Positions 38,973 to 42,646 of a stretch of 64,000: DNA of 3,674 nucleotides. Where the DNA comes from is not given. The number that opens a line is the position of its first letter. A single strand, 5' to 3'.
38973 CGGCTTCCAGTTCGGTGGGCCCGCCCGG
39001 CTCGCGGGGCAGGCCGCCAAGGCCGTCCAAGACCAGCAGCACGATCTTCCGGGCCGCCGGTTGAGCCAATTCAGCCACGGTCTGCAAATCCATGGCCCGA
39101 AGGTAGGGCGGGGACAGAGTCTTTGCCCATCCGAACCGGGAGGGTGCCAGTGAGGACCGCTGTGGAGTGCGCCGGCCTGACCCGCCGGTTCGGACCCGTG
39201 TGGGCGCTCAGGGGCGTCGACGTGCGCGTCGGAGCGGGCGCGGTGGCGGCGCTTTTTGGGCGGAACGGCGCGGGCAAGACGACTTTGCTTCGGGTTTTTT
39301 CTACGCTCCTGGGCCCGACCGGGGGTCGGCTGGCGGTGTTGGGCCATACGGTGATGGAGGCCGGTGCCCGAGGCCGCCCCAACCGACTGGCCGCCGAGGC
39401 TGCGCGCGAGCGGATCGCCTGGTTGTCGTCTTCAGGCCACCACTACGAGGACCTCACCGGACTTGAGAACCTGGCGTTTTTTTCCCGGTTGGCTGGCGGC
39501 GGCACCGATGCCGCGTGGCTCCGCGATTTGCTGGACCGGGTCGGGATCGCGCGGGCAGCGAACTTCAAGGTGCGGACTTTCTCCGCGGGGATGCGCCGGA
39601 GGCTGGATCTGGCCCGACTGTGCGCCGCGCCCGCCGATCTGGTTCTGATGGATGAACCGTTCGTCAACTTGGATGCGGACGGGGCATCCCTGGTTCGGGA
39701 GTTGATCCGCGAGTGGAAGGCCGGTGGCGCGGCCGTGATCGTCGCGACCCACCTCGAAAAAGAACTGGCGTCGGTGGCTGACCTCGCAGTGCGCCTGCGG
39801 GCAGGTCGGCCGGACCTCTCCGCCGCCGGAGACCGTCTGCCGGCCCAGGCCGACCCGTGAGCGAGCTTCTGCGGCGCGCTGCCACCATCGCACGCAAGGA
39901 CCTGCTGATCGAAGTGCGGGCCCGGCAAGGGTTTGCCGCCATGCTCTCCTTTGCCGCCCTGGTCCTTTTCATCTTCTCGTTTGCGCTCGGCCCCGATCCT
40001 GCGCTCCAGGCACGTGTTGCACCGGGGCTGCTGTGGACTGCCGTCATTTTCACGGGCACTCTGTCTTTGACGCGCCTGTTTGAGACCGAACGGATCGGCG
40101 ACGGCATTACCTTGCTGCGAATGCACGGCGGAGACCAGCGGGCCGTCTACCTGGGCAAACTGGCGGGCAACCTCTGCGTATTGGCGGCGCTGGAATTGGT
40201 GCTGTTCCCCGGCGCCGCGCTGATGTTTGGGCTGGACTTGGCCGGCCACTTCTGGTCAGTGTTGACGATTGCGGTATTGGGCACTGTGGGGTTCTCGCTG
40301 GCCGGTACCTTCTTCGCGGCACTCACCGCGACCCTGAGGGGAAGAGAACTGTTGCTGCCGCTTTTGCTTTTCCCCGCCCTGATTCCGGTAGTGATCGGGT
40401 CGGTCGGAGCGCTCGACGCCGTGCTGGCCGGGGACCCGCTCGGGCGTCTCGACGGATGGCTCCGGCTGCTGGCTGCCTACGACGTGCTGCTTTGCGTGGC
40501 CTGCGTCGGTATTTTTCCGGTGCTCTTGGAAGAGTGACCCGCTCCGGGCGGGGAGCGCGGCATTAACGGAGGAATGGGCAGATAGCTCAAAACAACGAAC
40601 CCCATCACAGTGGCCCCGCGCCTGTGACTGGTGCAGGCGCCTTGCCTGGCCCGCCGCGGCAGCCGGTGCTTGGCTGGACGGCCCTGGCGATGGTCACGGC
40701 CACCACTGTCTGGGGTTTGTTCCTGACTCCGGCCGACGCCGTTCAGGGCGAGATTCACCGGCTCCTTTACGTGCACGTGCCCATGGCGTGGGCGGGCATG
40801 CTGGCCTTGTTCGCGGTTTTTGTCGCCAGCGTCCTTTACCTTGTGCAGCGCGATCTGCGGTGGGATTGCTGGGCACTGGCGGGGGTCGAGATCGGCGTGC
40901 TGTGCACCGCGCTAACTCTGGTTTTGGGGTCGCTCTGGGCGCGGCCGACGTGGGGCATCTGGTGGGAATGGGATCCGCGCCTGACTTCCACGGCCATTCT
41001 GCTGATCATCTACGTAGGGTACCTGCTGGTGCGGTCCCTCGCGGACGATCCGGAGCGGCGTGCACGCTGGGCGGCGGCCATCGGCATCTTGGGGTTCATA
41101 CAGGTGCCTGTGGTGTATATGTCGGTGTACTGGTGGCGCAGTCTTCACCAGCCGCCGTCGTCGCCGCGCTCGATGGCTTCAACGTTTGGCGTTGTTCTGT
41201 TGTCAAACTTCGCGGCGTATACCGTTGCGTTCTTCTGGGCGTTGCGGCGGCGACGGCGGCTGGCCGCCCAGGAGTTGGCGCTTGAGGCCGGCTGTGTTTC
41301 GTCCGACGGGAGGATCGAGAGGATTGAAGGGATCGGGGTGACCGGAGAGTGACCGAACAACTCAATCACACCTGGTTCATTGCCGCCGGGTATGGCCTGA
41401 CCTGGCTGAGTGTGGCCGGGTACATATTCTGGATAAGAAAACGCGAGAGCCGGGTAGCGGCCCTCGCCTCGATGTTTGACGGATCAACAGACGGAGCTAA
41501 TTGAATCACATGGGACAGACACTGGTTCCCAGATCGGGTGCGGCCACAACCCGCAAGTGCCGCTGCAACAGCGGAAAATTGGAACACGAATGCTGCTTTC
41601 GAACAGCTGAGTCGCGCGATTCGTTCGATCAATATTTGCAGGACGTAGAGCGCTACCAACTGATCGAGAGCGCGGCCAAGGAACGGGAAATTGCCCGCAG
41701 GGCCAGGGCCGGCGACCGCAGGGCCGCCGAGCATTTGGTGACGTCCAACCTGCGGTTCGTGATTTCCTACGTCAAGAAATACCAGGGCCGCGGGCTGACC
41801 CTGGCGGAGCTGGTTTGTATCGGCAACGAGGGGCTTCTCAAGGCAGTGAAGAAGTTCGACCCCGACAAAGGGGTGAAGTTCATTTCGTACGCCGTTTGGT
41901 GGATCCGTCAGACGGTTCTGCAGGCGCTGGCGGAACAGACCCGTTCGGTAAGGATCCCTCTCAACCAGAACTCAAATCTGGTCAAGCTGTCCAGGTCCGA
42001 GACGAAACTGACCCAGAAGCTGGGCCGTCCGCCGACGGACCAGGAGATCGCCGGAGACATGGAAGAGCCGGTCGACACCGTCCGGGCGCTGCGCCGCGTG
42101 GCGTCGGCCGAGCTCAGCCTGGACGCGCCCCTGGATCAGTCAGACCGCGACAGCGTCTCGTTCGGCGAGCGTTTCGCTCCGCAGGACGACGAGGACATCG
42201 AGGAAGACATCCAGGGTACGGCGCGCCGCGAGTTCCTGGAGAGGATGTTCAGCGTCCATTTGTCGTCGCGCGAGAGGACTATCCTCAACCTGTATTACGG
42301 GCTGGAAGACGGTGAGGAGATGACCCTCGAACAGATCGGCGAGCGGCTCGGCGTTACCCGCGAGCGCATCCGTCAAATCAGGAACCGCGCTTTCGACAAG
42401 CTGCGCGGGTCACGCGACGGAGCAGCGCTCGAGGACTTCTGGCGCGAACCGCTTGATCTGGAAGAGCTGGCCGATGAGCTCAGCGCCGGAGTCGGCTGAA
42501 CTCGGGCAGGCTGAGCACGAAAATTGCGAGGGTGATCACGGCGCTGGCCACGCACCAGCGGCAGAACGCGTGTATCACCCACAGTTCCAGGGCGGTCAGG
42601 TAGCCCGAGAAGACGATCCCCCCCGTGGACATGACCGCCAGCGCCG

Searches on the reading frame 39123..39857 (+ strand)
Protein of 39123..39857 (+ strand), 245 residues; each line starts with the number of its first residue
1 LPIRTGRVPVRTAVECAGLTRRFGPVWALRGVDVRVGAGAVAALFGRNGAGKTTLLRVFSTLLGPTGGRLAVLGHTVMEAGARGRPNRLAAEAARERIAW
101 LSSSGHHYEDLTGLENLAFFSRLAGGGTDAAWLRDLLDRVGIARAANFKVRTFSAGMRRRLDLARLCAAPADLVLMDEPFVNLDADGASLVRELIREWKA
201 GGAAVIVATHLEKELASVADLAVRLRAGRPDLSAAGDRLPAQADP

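Call 75: search_protein_families(library=pfam, proteins=[window:39123-39857:+], max_evalue=0.00001)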
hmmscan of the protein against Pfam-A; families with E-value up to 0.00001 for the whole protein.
window:39123-39857:+ (245 aa): 2 families
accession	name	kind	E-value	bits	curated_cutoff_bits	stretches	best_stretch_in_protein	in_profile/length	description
PF00005.33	ABC_tran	-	1.6e-24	87.5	25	1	29-180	1-136/137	ABC transporter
PF13304.12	AAA_21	-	9.4e-12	46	27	0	41-70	1-33/304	AAA domain, putative AbiEii toxin, Type IV TA system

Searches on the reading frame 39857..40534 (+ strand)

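Call 75: search_protein_families(library=pfam, proteins=[window:39857-40534:+], max_evalue=0.00001)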
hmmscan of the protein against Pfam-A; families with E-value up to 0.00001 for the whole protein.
window:39857-40534:+ (226 aa): 2 families
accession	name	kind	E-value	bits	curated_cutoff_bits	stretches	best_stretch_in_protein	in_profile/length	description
PF03379.19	CcmB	-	1.4e-36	126.4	24.9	1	10-211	3-200/215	CcmB protein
PF01061.29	ABC2_membrane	-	2.9e-07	30.7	26.9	1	11-175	6-174/211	ABC-2 type transporter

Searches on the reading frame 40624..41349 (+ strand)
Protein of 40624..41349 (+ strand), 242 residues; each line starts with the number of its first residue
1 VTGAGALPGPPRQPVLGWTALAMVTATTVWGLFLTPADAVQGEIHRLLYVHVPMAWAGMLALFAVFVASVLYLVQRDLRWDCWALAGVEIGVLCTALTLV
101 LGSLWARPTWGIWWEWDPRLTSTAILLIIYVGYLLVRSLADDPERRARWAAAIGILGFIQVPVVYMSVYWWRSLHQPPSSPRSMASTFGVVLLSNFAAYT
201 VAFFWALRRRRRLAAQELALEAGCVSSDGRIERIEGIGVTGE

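Call 75: search_protein_families(library=pfam, proteins=[window:40624-41349:+], max_evalue=0.00001)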
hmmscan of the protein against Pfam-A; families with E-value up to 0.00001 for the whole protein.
window:40624-41349:+ (242 aa): 1 family
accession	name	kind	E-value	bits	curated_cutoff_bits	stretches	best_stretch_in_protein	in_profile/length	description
PF01578.25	Cytochrom_C_asm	-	3.3e-33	115.5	29.9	1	20-175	36-212/212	Cytochrome C assembly protein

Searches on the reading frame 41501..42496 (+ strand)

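Call 75: search_protein_families(library=pfam, proteins=[window:41501-42496:+], max_evalue=0.00001)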
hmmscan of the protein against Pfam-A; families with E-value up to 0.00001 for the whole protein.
window:41501-42496:+ (332 aa): 3 families
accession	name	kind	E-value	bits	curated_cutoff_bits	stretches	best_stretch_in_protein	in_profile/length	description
PF04545.22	Sigma70_r4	-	6.2e-19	67.7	24.1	1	253-302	4-49/50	Sigma-70, region 4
PF04542.20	Sigma70_r2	-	9.8e-18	64.2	24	1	79-148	1-70/71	Sigma-70 region 2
PF04539.22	Sigma70_r3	-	2.5e-12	47.1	25.3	1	159-216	2-59/78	Sigma-70 region 3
